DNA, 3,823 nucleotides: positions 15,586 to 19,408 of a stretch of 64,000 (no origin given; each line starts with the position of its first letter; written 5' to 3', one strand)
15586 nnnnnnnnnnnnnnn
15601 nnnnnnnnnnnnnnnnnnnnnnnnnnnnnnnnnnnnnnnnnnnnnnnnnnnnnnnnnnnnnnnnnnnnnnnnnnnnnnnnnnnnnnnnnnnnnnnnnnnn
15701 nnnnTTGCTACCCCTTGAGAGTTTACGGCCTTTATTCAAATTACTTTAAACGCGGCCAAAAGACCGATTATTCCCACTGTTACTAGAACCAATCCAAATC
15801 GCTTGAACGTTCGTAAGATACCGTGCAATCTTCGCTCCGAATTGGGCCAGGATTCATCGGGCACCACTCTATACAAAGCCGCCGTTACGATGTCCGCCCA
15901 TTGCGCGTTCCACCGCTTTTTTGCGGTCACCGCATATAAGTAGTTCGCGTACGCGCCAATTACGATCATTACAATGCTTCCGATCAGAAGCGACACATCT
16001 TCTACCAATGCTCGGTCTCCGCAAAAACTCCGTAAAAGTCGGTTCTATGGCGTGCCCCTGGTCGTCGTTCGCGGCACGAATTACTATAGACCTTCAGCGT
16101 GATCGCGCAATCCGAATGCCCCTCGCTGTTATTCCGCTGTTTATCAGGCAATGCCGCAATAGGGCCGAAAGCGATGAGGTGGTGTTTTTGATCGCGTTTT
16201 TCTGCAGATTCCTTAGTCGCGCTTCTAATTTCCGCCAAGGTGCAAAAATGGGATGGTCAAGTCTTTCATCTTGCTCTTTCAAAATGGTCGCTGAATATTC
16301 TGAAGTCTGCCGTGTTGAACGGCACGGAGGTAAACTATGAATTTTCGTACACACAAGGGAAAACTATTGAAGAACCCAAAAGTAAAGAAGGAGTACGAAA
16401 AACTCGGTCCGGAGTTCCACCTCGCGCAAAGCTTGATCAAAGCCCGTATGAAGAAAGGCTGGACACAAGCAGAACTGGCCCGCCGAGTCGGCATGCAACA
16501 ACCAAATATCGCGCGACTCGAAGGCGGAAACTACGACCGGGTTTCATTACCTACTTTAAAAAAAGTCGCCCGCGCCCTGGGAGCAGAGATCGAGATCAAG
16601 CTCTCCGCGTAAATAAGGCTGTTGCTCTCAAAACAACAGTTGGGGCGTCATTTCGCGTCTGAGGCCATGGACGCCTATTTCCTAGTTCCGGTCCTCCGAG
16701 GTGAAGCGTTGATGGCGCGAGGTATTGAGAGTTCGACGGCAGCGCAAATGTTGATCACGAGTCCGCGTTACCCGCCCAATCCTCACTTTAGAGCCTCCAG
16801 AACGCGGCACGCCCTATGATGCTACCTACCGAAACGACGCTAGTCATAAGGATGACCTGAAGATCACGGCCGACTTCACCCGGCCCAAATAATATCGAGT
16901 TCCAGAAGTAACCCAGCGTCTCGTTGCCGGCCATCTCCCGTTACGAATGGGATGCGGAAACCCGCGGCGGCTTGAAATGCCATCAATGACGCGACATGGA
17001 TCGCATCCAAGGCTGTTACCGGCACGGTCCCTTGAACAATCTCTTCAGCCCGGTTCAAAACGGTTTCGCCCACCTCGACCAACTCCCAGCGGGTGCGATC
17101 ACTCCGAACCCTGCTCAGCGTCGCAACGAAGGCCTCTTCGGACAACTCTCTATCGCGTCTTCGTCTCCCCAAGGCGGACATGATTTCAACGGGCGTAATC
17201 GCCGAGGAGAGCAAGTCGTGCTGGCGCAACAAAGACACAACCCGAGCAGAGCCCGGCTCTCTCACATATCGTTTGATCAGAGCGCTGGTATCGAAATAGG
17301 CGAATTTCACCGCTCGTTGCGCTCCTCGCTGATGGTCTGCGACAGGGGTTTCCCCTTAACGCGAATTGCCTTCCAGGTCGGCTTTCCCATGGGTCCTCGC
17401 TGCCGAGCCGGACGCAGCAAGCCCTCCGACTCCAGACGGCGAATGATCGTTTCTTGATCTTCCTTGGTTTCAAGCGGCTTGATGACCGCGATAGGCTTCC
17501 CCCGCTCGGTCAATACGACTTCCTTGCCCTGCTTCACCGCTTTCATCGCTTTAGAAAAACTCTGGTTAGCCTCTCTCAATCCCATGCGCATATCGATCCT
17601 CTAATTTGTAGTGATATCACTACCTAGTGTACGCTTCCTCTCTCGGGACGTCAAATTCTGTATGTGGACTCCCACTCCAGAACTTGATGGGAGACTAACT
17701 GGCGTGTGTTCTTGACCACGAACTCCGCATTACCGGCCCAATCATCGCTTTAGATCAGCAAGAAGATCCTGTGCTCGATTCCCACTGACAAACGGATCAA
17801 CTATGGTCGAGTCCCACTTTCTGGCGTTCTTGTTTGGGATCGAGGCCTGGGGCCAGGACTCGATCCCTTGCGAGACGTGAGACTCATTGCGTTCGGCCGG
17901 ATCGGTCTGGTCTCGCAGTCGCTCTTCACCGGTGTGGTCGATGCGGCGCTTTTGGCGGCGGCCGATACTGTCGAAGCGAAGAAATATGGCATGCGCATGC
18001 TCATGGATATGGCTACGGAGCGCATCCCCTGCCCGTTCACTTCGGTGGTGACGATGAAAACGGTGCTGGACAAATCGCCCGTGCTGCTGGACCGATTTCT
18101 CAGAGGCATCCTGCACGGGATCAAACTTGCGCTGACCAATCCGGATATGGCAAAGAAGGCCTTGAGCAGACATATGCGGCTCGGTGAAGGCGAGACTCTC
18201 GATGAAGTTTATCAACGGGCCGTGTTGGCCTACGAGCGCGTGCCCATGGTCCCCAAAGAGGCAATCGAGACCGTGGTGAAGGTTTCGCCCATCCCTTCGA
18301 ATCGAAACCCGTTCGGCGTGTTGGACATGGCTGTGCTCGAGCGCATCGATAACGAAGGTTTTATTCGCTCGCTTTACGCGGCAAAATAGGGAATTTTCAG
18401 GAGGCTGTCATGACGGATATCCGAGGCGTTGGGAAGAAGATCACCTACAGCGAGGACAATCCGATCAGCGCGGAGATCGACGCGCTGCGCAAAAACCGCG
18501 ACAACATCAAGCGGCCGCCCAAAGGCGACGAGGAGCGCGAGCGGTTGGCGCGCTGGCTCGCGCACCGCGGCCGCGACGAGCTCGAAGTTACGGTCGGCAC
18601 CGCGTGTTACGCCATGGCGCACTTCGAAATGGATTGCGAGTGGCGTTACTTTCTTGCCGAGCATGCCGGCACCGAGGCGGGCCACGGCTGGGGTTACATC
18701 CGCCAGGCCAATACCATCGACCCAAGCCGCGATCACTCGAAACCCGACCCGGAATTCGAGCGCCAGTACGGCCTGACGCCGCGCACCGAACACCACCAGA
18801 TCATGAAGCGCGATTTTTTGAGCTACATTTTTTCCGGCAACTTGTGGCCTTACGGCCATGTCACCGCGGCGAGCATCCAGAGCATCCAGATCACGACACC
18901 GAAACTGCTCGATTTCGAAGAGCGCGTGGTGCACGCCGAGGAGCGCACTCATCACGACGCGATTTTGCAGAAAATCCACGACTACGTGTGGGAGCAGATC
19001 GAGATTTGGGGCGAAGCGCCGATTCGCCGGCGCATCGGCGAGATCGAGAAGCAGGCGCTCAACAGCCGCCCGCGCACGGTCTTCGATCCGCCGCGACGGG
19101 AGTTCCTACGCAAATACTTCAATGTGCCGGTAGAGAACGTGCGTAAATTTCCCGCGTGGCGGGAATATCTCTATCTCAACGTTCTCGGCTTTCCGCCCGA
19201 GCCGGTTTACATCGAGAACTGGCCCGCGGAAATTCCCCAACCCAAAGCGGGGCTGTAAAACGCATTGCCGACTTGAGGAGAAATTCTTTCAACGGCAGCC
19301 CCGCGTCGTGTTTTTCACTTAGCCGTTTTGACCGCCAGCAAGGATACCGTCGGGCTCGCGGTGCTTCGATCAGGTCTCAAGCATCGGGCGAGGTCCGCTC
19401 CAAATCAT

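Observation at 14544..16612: Uncharacterised cassette: 386-aa protein with a HEPN-like RNTTGH motif, a 2-TM miniprotein and a divergent XRE regulator, next to vapBC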

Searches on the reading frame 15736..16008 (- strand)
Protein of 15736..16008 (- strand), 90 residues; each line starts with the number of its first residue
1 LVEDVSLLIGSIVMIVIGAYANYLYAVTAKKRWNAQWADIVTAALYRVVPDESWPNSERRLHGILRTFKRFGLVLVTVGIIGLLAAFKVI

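Call 3: search_protein_families(library=pfam, proteins=[window:15736-16008:-], max_evalue=1)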
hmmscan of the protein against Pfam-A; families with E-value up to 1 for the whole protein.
window:15736-16008:- (90 aa): 1 family
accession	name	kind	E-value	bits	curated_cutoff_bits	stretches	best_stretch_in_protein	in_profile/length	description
PF03729.18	DUF308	-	0.38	11.5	25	0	11-46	29-64/73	Short repeat of unknown function (DUF308)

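Call 4: search_protein_families(library=padloc, proteins=[window:15736-16008:-], max_evalue=1)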
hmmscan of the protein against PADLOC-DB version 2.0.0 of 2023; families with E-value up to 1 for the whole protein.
window:15736-16008:- (90 aa): 0 families

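Call 5: search_protein_families(library=ncbifam, proteins=[window:15736-16008:-], max_evalue=1)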
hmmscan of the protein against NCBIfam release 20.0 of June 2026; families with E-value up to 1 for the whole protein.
window:15736-16008:- (90 aa): 0 families

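Call 56: find_homologous_proteins(query=window:15736-16008:-, max_evalue=0.01)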
Query window:15736-16008:- (90 aa): 3 proteins with E <= 0.01 among 17 candidates.
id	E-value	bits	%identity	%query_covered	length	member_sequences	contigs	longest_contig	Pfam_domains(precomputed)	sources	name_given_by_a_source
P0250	4.1e-51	188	100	100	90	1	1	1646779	-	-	-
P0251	2.0e-41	157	83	100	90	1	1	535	-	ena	-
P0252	9.9e-30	120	67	78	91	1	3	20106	-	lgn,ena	-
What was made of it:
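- The miniprotein is a real conserved protein, with homologues at 83% and 67% identity (call 56).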

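Call 57: find_encoding_contigs(protein=P0252, flank=6000, max_places=3)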
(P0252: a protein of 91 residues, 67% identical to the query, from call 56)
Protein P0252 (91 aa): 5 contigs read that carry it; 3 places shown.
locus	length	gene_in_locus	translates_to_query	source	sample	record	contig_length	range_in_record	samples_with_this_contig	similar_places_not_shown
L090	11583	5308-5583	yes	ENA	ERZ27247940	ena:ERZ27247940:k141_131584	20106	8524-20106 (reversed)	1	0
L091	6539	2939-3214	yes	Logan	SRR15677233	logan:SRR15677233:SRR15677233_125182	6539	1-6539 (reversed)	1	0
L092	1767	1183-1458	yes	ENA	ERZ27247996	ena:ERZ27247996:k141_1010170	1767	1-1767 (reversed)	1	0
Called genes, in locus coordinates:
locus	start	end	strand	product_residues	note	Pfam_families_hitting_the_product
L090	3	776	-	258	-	?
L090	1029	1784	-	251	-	PF01739:CheR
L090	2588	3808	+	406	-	-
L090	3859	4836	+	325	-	PF11453:DUF2950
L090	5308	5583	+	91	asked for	-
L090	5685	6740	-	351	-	PF13483:Lactamase_B_3, PF12706:Lactamase_B_2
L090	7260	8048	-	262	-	PF01435:Peptidase_M48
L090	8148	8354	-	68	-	-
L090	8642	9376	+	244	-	PF23023:Anti-Pycsar_Apyc1 (weak), PF00753:Lactamase_B, PF13483:Lactamase_B_3 (faint), PF12706:Lactamase_B_2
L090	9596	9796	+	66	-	-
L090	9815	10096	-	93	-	-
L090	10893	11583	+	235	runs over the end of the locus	PF04972:BON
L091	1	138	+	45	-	?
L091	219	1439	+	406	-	-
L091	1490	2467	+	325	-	PF11453:DUF2950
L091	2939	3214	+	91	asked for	-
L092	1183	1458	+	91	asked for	-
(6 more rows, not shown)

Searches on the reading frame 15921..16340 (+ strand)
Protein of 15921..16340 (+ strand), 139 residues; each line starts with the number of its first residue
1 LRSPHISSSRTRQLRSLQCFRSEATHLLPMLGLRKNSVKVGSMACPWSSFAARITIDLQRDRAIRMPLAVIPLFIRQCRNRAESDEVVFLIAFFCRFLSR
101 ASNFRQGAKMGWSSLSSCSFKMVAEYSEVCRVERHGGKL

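Call 74: search_protein_families(library=pfam, proteins=[window:15921-16340:+], max_evalue=1)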
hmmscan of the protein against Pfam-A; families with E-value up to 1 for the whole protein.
window:15921-16340:+ (139 aa): 0 families

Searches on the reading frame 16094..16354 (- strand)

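Call 74: search_protein_families(library=pfam, proteins=[window:16094-16354:-], max_evalue=1)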
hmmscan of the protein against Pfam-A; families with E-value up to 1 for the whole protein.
window:16094-16354:- (86 aa): 1 family
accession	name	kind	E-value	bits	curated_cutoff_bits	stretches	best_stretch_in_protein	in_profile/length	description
PF19964.5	EAD11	-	0.02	15.3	26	1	25-75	22-72/80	Effector-associated domain 11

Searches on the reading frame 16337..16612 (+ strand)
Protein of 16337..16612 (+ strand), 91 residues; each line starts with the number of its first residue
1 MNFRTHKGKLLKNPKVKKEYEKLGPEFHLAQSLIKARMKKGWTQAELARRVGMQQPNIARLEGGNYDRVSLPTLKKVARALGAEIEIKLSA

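Call 3: search_protein_families(library=pfam, proteins=[window:16337-16612:+], max_evalue=1)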
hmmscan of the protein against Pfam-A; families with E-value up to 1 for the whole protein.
window:16337-16612:+ (91 aa): 11 families
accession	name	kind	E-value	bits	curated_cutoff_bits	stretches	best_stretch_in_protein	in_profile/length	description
PF01381.28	HTH_3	-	3.6e-12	46.6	23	1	34-85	2-52/55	Helix-turn-helix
PF13744.12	HTH_37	-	6.2e-12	45.6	27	1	28-89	18-79/80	Helix-turn-helix domain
PF13560.12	HTH_31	-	2.3e-10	41.1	27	1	30-84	3-57/64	Helix-turn-helix domain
PF13443.12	HTH_26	-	1.1e-09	38.9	22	1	39-85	8-54/63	Cro/C1-type HTH DNA-binding domain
PF13413.12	HTH_25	-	3.1e-06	27.4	24.6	1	33-83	2-57/62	Helix-turn-helix domain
PF12844.13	HTH_19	-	7.3e-06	26.2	30.2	1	34-83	5-53/64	Helix-turn-helix domain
PF17762.8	HTH_ParB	-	0.0075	16.8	22.6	1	30-59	9-38/102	ParB HTH domain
PF13404.12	HTH_AsnC-type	-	0.0085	16.3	27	1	44-60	20-36/42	AsnC-type helix-turn-helix domain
PF13412.12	HTH_24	-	0.11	12.5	21.9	1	43-60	19-36/48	Winged helix-turn-helix DNA-binding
PF04545.22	Sigma70_r4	-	0.12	12.3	24.1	1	32-58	11-37/50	Sigma-70, region 4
PF09339.16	HTH_IclR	-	0.15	12.3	22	1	37-61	14-38/52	IclR helix-turn-helix domain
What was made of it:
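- Checked: XRE gene at 16337..16612 (+): HTH_3 E=3.6e-12, HTH_37 E=6.2e-12 (call 3).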

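Call 4: search_protein_families(library=padloc, proteins=[window:16337-16612:+], max_evalue=1)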
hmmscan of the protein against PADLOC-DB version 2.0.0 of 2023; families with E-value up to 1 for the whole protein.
window:16337-16612:+ (91 aa): 15 families
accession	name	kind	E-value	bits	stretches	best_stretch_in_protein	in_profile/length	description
PDLC04142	capH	-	1.1e-08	34.1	1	30-85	8-62/103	capH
PDLC02926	HTH_VI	-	4.9e-07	27.9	1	29-84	2-56/92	-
PDLC03949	RmrA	-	6.6e-06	23.2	1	32-84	6-57/363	-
PDLC03665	Control_protein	-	0.00027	19.2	1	29-84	9-64/77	control protein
PDLC03951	RmrA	-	0.00063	16.8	1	30-83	10-62/400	-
PDLC04760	PDC-M64C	-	0.0007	17.9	1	26-85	24-82/93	-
PDLC03952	RmrA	-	0.00088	16.2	1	28-83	22-76/395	-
PDLC04759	PDC-M64B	-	0.0011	17.1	1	26-85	24-82/135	-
PDLC03946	RmrA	-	0.0021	14.8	1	31-82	5-55/357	-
PDLC03955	RmrA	-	0.0034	14.7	1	31-84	23-75/371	-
PDLC04757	PDC-M64B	-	0.0056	14.6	1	29-85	30-85/128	-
PDLC03947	RmrA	-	0.0099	12.7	1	29-67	12-50/383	-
PDLC03664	Control_protein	-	0.025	13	1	29-84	14-68/74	control protein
PDLC03953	RmrA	-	0.03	11.6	1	33-83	10-59/373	-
PDLC04762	PDC-M64C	-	0.037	12.1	1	13-85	15-83/97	-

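Call 5: search_protein_families(library=ncbifam, proteins=[window:16337-16612:+], max_evalue=1)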
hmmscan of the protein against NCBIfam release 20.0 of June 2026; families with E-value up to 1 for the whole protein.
window:16337-16612:+ (91 aa): 16 families
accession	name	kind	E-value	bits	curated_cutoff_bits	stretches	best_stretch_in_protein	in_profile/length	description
TIGR03070.1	couple_hipB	subfamily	3.9e-09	36.3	71.65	1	29-85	3-58/58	type II toxin-antitoxin system Y4mF family antitoxin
NF007271.0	PRK09726.1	equivalog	8.4e-09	35.3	79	1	28-84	12-67/88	type II toxin-antitoxin system antitoxin HipB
NF041951.1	phage_RstR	subfamily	6.1e-07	29.7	80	1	29-82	3-55/108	RstR family transcriptional repressor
NF047948.1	male_kill_WMK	equivalog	6.8e-06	25.7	300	1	27-85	4-61/300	WO male-killing family protein Wmk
NF006015.0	PRK08154.1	subfamily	1.2e-05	24.6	204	1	28-86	30-87/314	anaerobic benzoate catabolism transcriptional regulator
TIGR00270.2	TIGR00270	equivalog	2.7e-05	24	110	1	31-89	78-131/159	multiprotein bridging factor aMBF1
TIGR03830.1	CxxCG_CxxCG_HTH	subfamily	0.0015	18.3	61.8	1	30-66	67-103/127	type II TA system antitoxin MqsA family protein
TIGR02612.1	mob_myst_A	hypoth_equivalog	0.0025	17.7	122.6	1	37-84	34-82/150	mobile mystery protein A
NF006071.0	PRK08215.1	equivalog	0.0091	15.6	372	1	30-64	214-248/258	RNA polymerase sporulation sigma factor SigG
NF046032.1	TransRegSlrRBacil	equivalog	0.02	15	250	1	37-85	10-58/149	HTH-type transcriptional regulator SlrR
TIGR02937.1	sigma70-ECF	superfamily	0.021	14.4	42.9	1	31-61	123-153/165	sigma-70 family RNA polymerase sigma factor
TIGR02850.1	spore_sigG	equivalog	0.025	14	457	1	31-65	212-246/254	RNA polymerase sporulation sigma factor SigG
NF041534.1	rodZ_Strepcoccus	equivalog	0.034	13.4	375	1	33-72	10-49/275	cytoskeleton protein RodZ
TIGR02980.1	SigBFG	subfamily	0.065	12.9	234.35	1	30-63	183-216/227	SigB/SigF/SigG family RNA polymerase sigma factor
TIGR02885.1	spore_sigF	equivalog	0.087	12.6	321.45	1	30-62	188-220/231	RNA polymerase sporulation sigma factor SigF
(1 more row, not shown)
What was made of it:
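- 16337..16612 (+): XRE/HTH_37 protein (HigA/HipB-antitoxin-like), divergent from the pair. It shares the low GC of the pair but is not conserved with the family. Pfam, NCBIfam and PADLOC hits (calls 3-5).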

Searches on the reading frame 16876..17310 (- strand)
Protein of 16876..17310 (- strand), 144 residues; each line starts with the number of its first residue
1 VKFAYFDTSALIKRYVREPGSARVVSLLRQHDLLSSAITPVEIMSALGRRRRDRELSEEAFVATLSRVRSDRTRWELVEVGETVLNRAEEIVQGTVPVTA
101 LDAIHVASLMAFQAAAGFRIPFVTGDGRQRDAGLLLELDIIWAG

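Call 3: search_protein_families(library=pfam, proteins=[window:16876-17310:-], max_evalue=1)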
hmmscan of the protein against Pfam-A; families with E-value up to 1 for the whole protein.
window:16876-17310:- (144 aa): 1 family
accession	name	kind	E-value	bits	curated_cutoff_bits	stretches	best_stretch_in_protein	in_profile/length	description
PF01850.27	PIN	-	1.6e-08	35.6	23.6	1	5-130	2-115/120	PIN domain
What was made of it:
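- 16876..17591 (-): PIN toxin plus Phd/YefM antitoxin module: an independent neighbour with host-like GC, bracketed by 41-nt direct repeats. Pfam (call 3).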

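Call 4: search_protein_families(library=padloc, proteins=[window:16876-17310:-], max_evalue=1)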
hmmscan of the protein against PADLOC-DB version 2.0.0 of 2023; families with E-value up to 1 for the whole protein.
window:16876-17310:- (144 aa): 0 families

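Call 5: search_protein_families(library=ncbifam, proteins=[window:16876-17310:-], max_evalue=1)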
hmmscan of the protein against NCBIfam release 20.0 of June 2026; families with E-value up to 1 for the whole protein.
window:16876-17310:- (144 aa): 0 families

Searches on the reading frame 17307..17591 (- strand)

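Call 3: search_protein_families(library=pfam, proteins=[window:17307-17591:-], max_evalue=1)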
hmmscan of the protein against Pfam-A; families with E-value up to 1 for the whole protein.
window:17307-17591:- (94 aa): 2 families
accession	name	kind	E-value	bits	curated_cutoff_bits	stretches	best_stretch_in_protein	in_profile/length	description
PF02604.26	PhdYeFM_antitox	-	4.3e-09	36.4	29.8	1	4-61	5-62/74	Antitoxin Phd_YefM, type II toxin-antitoxin system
PF18506.7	RelB-like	-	0.0023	18.2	27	1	23-60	4-38/62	RelB Antitoxin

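Call 4: search_protein_families(library=padloc, proteins=[window:17307-17591:-], max_evalue=1)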
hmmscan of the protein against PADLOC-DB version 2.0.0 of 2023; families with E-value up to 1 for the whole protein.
window:17307-17591:- (94 aa): 0 families

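Call 5: search_protein_families(library=ncbifam, proteins=[window:17307-17591:-], max_evalue=1)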
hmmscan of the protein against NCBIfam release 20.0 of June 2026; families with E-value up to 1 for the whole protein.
window:17307-17591:- (94 aa): 2 families
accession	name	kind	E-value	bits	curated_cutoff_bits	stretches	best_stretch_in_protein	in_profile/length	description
TIGR01552.1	phd_fam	subfamily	4.6e-07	29.1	20.8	1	4-41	3-40/53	type II toxin-antitoxin system prevent-host-death family antitoxin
NF010673.0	PRK14070.1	equivalog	0.01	15.9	119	1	4-47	23-66/75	exodeoxyribonuclease VII small subunit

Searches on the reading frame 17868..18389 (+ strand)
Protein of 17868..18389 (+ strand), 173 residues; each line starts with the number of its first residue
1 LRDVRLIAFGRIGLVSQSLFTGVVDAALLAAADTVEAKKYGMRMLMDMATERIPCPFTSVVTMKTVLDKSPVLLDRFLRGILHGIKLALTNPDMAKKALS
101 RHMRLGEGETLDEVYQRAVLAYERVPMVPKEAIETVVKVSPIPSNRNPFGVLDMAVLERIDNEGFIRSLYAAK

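Call 74: search_protein_families(library=pfam, proteins=[window:17868-18389:+], max_evalue=1)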
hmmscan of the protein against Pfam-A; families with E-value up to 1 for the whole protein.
window:17868-18389:+ (173 aa): 2 families
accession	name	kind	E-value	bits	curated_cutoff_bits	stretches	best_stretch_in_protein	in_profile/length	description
PF09084.16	NMT1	-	6.8e-07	29.8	20.5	1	3-95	121-216/216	NMT1/THI5 like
PF10759.14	BPA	-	0.019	15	29.5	1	67-105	93-131/161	Bacterial proteasome activator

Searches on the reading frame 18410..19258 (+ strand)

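Call 74: search_protein_families(library=pfam, proteins=[window:18410-19258:+], max_evalue=1)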
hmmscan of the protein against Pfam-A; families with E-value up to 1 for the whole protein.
window:18410-19258:+ (282 aa): 1 family
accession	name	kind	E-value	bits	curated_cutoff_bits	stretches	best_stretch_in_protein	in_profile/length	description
PF20112.4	DUF6502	-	0.13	11.5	27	1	40-65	225-250/268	Family of unknown function (DUF6502)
